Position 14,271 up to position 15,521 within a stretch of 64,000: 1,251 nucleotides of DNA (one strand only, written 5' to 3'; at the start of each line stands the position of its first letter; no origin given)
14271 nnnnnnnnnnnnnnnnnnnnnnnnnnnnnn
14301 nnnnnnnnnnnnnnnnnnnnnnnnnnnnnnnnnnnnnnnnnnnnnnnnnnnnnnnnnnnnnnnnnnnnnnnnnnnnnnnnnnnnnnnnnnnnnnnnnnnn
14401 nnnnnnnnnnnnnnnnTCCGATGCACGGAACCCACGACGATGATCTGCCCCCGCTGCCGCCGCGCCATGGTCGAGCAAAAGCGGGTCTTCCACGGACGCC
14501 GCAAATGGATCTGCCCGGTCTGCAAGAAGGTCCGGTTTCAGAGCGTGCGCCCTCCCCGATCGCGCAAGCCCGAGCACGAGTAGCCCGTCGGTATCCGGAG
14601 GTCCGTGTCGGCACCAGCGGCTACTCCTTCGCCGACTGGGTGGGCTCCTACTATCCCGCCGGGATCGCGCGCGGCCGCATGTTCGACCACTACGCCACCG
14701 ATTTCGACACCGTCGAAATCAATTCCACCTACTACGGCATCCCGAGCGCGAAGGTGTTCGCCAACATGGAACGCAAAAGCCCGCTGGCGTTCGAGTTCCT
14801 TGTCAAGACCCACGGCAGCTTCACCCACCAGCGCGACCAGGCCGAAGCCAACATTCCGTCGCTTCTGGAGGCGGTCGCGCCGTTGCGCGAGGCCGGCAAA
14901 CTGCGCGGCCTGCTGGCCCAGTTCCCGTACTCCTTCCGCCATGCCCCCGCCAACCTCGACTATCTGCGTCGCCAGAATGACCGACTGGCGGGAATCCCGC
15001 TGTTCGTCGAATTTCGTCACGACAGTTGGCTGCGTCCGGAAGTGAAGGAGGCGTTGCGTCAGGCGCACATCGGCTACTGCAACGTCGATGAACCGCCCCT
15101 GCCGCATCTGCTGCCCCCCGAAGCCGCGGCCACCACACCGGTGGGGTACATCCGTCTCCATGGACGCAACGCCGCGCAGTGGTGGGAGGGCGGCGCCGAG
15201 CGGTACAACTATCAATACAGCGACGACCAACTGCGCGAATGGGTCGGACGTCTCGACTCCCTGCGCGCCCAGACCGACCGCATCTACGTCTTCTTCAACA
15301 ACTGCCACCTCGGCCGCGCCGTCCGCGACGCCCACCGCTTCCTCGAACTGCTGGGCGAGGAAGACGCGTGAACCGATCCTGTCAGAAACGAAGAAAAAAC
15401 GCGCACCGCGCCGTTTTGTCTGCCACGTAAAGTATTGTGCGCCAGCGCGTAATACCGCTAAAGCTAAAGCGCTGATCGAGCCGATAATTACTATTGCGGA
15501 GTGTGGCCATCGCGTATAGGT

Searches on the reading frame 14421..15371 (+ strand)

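Call 30: search_protein_families(library=pfam, proteins=[window:14421-15371:+], max_evalue=0.00001)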
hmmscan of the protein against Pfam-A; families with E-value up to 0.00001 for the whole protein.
window:14421-15371:+ (316 aa): 1 family
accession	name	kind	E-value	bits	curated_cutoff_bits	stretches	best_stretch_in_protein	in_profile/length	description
PF01904.24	DUF72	-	3.7e-62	210.7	25.3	1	78-309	1-216/217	Protein of unknown function DUF72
